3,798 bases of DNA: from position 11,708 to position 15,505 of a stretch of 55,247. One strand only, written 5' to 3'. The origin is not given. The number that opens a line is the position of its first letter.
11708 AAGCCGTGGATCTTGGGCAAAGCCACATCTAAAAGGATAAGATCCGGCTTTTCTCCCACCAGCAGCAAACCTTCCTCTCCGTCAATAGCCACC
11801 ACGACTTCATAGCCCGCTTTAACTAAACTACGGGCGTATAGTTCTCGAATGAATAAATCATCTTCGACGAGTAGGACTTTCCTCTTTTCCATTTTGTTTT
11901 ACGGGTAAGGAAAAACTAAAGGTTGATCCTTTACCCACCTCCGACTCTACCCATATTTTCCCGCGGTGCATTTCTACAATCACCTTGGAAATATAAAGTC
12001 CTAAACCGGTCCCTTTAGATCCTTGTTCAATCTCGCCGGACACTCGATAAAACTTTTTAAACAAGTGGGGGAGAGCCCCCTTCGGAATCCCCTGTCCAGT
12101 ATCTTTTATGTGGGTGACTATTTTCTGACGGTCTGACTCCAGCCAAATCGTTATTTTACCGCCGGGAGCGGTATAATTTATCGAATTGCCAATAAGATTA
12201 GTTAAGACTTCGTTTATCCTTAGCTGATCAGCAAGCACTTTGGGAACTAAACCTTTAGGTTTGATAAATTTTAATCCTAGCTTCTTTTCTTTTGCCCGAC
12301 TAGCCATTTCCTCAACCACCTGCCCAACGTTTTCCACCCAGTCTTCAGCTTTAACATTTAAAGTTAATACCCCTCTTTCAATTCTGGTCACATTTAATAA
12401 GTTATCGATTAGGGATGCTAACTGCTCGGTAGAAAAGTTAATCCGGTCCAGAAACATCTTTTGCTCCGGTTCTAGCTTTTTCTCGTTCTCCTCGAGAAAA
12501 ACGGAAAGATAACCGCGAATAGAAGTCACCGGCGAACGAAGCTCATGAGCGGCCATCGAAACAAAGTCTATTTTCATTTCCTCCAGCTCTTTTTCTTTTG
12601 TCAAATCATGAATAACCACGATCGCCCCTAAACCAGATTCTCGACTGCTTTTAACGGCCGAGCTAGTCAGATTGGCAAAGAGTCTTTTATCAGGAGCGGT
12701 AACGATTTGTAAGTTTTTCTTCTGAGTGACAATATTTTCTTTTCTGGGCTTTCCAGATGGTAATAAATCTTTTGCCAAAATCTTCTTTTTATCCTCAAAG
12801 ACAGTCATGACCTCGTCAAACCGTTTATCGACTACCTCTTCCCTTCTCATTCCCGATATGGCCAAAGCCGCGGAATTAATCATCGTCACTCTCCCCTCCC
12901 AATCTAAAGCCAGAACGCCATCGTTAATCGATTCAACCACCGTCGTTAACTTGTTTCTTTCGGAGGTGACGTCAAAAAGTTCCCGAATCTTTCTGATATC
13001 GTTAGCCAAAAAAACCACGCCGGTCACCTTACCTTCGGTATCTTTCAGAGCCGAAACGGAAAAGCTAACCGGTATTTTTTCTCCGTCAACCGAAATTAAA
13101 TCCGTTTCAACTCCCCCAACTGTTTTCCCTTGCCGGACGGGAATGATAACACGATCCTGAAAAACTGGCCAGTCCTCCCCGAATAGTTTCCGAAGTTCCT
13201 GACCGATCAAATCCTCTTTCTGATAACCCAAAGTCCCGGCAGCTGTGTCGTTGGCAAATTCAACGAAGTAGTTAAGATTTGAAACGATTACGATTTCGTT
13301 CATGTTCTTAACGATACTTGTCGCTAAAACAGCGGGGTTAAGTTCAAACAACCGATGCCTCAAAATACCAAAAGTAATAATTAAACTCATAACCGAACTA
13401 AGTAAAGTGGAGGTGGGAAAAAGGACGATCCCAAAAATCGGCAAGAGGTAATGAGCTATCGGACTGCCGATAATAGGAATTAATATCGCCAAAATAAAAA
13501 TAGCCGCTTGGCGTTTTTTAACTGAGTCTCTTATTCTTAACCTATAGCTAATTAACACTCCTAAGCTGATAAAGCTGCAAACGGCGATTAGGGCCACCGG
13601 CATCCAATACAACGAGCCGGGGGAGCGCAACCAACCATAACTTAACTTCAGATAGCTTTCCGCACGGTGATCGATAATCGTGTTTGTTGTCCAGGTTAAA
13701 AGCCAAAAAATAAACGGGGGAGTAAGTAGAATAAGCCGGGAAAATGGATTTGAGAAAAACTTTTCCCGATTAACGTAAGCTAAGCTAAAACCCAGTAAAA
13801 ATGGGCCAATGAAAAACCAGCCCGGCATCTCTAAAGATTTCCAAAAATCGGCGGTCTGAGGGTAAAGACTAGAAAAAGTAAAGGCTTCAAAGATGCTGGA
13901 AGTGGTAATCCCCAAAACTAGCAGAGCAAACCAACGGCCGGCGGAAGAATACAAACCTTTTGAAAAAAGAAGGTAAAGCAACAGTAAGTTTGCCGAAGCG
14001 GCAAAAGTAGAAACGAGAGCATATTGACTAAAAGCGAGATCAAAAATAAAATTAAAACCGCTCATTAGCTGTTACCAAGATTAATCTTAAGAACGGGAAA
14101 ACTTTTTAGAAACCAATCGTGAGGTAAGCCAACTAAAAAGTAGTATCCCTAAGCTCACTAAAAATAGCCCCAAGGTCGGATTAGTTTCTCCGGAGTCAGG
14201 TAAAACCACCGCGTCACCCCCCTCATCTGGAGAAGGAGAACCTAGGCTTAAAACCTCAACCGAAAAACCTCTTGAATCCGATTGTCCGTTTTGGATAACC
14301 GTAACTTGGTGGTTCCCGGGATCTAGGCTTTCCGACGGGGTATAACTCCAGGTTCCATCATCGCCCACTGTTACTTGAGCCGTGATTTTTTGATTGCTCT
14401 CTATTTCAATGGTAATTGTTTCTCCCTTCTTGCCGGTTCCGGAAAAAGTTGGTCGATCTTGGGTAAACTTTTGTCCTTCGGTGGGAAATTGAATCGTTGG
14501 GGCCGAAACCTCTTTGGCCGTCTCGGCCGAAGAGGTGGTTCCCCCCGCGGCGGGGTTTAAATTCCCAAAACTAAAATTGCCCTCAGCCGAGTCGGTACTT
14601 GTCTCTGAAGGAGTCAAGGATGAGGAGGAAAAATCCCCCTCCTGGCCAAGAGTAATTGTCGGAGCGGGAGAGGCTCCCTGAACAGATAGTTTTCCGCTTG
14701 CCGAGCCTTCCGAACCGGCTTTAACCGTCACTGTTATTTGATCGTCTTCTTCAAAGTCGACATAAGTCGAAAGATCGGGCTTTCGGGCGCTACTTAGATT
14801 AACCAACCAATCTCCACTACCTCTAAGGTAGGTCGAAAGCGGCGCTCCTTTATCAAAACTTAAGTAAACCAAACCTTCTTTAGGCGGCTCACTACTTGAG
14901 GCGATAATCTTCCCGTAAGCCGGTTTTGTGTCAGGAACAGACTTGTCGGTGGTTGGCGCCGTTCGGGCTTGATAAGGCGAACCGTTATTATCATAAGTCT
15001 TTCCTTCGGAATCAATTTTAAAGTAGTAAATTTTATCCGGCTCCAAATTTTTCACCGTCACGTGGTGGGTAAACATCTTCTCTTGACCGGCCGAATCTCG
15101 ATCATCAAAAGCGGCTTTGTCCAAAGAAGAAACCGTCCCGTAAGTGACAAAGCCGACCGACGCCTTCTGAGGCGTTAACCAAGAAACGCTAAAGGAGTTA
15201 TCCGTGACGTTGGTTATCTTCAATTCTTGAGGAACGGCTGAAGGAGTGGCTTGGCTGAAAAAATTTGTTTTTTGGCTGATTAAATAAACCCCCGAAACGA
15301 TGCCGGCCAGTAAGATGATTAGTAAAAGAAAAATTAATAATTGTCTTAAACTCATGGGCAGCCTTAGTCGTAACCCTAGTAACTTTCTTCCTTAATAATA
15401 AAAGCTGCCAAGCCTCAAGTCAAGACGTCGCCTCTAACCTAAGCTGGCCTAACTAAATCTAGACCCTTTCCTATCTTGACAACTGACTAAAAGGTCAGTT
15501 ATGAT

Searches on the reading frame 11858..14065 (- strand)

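Call 50: search_protein_families(library=pfam, proteins=[window:11858-14065:-], max_evalue=0.0001)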
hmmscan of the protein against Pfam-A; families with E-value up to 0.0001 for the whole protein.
window:11858-14065:- (735 aa): 8 families
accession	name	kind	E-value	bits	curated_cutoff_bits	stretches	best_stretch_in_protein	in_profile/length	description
PF02518.31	HATPase_c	-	6.7e-30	104.2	26.4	1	613-723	2-110/111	Histidine kinase-, DNA gyrase B-, and HSP90-like ATPase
PF13426.13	PAS_9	-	1.1e-24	87.1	27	2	258-358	3-102/103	PAS domain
PF16927.11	HisKA_7TM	-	4e-23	82.9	28.6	1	21-244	4-224/224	N-terminal 7TM region of histidine kinase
PF00989.32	PAS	-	7.7e-19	68.2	22.6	2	251-357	6-113/113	PAS fold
PF00512.31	HisKA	-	8.7e-17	61.4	26.9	1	498-565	2-66/66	His Kinase A (phospho-acceptor) domain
PF08448.16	PAS_4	-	1.1e-13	51.8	23.1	1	254-358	3-106/110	PAS fold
PF13188.13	PAS_8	-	1.1e-09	38.3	21.8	1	371-426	1-57/65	PAS domain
PF24820.1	Diguanyl_cycl_sensor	-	2.9e-07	30.8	28.1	0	252-347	2-103/109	Diguanylate cyclase-like sensor domain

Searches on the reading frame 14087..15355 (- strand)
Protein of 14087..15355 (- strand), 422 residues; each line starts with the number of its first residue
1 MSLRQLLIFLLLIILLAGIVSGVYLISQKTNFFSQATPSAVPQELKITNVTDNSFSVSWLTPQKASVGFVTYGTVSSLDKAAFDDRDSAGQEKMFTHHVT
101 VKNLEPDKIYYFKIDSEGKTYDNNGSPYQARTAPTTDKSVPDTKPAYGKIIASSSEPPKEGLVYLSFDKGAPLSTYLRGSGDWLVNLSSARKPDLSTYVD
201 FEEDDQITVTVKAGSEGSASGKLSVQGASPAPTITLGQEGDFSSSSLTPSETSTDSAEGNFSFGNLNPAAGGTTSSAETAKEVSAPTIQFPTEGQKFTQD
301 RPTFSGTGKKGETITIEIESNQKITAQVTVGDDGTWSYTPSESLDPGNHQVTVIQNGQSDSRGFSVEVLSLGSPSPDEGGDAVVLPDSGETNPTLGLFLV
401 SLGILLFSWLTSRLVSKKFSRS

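Call 50: search_protein_families(library=pfam, proteins=[window:14087-15355:-], max_evalue=0.0001)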
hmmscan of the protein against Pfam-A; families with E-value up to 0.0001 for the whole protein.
window:14087-15355:- (422 aa): 3 families
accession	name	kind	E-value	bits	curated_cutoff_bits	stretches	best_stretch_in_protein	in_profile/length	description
PF16656.11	Pur_ac_phosph_N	-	3.6e-11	43.9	30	1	45-123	6-84/93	Purple acid Phosphatase, N-terminal domain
PF19077.6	Big_13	-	3e-09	37.7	27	1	299-355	26-83/102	Bacterial Ig-like domain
PF00041.27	fn3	-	1.5e-07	32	25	1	42-117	3-69/84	Fibronectin type III domain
